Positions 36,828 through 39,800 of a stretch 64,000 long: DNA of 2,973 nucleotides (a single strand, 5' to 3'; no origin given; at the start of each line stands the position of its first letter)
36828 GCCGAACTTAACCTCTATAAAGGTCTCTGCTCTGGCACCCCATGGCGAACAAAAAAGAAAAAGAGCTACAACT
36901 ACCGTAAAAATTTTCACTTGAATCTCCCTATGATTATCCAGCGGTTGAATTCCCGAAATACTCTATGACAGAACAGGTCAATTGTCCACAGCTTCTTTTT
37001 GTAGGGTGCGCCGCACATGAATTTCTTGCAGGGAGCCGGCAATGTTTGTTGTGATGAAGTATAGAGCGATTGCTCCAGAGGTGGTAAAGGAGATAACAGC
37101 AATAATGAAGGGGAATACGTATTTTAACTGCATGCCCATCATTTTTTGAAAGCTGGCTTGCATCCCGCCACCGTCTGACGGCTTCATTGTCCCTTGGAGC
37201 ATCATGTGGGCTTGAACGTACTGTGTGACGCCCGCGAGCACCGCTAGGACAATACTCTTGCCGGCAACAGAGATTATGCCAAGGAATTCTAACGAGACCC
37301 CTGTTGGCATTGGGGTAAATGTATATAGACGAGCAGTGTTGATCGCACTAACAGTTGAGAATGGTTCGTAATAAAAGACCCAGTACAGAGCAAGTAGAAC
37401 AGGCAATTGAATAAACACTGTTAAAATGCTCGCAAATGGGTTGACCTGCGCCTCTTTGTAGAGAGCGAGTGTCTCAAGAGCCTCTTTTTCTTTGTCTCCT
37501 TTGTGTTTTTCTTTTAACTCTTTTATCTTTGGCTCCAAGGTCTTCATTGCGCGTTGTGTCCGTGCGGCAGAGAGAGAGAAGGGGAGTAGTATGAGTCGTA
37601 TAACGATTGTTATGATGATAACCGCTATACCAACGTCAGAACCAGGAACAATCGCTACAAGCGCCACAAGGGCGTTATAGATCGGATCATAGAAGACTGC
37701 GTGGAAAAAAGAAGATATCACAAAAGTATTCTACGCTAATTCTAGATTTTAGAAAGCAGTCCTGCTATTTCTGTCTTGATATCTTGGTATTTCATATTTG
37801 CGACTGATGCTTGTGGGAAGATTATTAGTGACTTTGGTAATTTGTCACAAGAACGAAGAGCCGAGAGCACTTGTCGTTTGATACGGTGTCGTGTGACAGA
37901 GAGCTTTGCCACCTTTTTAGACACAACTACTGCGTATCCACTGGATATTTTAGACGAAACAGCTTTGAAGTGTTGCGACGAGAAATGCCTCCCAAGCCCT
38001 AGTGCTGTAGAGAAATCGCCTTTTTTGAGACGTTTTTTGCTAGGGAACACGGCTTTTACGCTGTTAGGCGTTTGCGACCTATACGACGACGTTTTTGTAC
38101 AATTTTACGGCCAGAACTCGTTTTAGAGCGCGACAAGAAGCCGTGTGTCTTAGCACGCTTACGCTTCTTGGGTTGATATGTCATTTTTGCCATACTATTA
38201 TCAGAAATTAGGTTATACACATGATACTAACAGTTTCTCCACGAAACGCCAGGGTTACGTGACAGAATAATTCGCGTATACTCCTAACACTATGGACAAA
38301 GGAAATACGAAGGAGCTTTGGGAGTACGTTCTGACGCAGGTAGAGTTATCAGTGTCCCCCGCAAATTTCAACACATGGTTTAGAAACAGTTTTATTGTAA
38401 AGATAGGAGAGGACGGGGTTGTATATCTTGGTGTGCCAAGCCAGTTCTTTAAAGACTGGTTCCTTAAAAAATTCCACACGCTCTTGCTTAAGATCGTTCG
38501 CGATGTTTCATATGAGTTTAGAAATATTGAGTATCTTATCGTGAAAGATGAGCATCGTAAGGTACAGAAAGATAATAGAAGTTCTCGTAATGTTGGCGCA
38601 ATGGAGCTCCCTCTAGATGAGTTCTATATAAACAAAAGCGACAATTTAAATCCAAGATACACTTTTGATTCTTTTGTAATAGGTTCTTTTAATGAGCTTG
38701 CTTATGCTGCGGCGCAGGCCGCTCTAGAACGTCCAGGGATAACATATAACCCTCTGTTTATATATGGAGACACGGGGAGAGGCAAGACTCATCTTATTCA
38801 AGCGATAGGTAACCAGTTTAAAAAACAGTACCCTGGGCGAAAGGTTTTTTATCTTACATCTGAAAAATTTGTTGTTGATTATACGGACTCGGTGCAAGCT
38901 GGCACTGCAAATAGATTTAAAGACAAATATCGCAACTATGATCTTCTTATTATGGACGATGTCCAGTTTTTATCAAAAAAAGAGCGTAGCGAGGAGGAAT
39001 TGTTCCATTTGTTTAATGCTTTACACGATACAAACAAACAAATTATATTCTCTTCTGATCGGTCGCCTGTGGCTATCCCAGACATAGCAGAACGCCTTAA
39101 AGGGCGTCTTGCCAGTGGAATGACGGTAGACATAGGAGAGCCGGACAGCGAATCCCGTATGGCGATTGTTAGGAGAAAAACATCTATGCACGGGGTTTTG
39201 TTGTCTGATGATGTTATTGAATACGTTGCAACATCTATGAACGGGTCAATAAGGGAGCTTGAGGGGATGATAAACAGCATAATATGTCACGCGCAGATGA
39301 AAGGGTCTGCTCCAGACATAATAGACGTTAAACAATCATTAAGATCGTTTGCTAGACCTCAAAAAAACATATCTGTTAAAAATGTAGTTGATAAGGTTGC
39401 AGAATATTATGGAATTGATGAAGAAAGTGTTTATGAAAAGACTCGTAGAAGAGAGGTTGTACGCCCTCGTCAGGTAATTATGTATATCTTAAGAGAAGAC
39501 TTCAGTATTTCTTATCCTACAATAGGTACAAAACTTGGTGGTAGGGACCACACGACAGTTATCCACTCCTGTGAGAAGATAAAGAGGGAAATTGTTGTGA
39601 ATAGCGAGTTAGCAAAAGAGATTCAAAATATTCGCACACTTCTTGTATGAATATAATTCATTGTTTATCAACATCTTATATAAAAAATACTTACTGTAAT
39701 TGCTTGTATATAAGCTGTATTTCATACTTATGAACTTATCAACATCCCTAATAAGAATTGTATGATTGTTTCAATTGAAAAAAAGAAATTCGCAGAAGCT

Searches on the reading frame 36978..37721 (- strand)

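Call 51: search_protein_families(library=pfam, proteins=[window:36978-37721:-], max_evalue=0.0001)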
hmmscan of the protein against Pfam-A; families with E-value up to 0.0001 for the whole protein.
window:36978-37721:- (247 aa): 1 family
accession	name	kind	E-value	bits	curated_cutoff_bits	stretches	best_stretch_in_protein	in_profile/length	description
PF02096.25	60KD_IMP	-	3.7e-39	134.7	35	1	31-237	2-162/163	60Kd inner membrane protein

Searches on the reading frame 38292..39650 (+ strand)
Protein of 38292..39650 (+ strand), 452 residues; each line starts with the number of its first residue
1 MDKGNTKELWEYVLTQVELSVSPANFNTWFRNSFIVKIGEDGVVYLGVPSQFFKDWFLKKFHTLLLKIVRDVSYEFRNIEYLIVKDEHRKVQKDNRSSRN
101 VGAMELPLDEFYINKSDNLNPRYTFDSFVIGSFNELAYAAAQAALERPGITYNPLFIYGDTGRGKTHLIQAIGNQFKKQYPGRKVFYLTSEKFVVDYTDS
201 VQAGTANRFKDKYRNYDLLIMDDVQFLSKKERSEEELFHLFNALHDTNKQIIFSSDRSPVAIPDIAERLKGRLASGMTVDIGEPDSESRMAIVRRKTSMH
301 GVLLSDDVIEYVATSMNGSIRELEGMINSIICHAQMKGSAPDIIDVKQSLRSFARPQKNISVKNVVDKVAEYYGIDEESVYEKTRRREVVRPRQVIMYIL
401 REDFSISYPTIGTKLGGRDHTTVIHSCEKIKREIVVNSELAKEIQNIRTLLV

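Call 50: search_protein_families(library=pfam, proteins=[window:38292-39650:+], max_evalue=0.00001)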
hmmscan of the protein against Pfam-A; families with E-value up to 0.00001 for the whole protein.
window:38292-39650:+ (452 aa): 4 families
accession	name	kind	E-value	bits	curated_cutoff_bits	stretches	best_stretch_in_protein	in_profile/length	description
PF00308.24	Bac_DnaA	-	2.4e-62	210.4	23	1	119-280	1-162/162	Bacterial DnaA ATPAse domain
PF08299.17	Bac_DnaA_C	-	4.9e-26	91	31.5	1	363-430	2-69/69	Bacterial dnaA protein helix-turn-helix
PF11638.13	DnaA_N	-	3.8e-12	46.2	24.6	1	8-70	2-64/65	DnaA N-terminal domain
PF01695.23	IstB_IS21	-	1.2e-09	38.5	24.1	1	156-254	96-192/238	IstB-like ATP binding protein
